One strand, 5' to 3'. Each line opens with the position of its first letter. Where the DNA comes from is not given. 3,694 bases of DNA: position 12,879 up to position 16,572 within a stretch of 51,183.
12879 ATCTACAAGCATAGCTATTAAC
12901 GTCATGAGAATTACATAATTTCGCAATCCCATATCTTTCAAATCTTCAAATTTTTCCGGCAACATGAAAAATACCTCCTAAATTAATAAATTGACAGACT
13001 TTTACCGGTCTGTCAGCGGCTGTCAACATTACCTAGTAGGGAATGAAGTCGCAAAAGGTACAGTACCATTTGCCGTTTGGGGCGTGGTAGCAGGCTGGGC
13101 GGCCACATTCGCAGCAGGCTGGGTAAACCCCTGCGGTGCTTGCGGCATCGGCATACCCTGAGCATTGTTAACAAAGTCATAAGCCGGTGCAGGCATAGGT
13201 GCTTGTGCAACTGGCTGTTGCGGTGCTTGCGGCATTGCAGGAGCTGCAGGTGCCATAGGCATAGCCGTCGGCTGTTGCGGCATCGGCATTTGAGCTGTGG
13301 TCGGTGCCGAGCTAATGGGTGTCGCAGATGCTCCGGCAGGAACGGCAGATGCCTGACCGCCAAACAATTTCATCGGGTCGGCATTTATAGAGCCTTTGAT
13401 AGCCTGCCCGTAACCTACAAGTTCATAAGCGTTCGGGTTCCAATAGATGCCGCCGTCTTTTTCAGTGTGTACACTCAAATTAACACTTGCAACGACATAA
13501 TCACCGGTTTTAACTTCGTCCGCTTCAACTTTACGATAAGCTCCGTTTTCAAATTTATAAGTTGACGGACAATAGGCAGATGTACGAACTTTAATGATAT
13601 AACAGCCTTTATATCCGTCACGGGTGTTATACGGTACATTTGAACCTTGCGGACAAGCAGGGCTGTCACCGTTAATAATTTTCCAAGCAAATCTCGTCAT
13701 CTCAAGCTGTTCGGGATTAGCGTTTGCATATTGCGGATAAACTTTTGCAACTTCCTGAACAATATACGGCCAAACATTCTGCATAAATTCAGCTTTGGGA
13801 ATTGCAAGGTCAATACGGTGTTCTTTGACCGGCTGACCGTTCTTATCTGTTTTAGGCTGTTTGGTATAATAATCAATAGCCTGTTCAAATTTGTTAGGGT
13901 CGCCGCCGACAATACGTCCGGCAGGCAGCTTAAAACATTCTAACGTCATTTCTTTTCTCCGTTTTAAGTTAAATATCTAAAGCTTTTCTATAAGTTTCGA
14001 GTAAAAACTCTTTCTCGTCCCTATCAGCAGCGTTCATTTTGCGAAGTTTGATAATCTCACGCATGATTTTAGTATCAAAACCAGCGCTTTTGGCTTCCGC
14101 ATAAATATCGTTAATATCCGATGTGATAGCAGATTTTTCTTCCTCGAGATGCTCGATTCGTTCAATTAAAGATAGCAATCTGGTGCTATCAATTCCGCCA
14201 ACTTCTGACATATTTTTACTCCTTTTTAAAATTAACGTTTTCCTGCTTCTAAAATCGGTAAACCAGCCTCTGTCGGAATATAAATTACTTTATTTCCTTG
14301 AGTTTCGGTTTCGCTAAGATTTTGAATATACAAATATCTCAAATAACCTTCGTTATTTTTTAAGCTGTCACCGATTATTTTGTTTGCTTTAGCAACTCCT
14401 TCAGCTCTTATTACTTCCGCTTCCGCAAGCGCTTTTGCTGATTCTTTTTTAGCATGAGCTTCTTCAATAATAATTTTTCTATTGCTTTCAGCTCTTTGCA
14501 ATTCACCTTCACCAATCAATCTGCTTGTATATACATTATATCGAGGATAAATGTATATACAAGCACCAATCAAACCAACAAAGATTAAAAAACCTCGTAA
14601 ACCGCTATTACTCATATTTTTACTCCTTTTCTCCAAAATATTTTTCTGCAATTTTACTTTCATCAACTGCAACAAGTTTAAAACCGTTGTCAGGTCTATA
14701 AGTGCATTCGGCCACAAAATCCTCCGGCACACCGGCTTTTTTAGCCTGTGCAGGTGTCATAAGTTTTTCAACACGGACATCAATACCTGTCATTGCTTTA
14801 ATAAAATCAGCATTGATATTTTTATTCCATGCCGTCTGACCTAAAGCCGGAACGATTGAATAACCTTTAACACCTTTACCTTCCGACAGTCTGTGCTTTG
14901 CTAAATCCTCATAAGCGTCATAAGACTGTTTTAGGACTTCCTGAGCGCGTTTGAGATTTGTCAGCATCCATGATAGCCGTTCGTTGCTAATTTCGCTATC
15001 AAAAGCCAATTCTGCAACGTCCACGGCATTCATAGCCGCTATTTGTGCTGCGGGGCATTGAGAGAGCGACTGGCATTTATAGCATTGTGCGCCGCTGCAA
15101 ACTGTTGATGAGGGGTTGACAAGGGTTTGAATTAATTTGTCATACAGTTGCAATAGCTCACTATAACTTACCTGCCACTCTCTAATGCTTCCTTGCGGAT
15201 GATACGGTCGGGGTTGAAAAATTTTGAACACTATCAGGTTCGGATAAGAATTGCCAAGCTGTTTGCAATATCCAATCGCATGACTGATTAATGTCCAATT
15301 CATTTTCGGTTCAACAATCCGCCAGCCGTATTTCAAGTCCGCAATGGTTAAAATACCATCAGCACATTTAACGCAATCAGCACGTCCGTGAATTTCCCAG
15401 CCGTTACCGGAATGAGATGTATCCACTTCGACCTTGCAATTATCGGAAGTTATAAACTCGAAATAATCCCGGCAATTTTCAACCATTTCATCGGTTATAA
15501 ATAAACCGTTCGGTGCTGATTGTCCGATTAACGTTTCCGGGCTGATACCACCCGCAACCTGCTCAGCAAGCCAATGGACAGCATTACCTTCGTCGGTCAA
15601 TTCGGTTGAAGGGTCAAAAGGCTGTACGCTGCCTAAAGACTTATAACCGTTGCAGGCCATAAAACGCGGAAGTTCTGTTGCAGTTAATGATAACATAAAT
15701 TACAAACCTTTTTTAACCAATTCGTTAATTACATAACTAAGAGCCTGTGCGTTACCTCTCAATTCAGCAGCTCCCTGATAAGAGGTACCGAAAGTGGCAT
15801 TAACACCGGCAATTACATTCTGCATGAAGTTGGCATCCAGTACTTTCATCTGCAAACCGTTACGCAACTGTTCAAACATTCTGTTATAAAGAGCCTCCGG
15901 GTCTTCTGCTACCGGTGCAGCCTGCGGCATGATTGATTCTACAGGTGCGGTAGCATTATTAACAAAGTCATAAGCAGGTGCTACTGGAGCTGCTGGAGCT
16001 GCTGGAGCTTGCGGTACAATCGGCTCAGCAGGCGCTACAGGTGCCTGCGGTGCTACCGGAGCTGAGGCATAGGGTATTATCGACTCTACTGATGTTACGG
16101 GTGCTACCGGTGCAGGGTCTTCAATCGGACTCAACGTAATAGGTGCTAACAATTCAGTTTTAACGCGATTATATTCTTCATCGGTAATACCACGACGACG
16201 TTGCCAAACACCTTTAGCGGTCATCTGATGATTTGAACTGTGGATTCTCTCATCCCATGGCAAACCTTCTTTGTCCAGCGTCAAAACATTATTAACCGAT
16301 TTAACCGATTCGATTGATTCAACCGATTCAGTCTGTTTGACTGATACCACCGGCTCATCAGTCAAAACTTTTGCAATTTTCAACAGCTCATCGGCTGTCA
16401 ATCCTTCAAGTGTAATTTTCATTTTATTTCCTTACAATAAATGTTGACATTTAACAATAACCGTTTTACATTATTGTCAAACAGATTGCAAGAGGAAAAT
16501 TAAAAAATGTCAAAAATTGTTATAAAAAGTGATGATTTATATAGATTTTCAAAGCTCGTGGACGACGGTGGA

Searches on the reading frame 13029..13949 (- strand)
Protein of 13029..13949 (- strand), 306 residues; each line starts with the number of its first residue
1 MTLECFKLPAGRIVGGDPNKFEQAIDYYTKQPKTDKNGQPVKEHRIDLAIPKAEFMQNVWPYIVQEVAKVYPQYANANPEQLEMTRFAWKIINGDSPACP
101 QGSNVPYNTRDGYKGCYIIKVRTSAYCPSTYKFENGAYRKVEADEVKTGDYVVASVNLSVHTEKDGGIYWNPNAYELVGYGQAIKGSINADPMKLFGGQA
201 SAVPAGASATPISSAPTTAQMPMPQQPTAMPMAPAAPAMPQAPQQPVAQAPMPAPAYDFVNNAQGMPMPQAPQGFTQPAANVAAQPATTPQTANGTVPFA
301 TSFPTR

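Call 56: search_protein_families(library=phrogs, proteins=[window:13029-13949:-], max_evalue=0.00001)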
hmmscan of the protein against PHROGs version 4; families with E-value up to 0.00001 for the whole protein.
window:13029-13949:- (306 aa): 1 family
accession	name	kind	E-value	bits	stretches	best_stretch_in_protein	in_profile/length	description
phrog_7011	-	DNA, RNA and nucleotide metabolism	1e-41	144.2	1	4-285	5-271/303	Gp2.5-like ssDNA binding protein and ssDNA annealing protein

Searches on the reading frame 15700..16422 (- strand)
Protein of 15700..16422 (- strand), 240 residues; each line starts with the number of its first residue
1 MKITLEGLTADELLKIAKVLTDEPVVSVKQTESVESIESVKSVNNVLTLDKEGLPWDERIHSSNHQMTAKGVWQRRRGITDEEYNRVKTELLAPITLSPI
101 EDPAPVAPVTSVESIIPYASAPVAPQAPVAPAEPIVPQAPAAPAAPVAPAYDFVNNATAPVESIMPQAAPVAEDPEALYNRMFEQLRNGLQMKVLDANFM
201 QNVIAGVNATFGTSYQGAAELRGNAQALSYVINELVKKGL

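Call 56: search_protein_families(library=phrogs, proteins=[window:15700-16422:-], max_evalue=0.00001)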
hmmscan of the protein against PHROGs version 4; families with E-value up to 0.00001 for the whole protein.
window:15700-16422:- (240 aa): 3 families
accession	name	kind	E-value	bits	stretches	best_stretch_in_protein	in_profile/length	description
phrog_11133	-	unknown function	7.3e-12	46.6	1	38-155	131-262/320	-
phrog_29341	-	unknown function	2.8e-10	41.3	1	10-186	13-195/247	-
phrog_27827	-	unknown function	8.1e-07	29.6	0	10-151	36-167/253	-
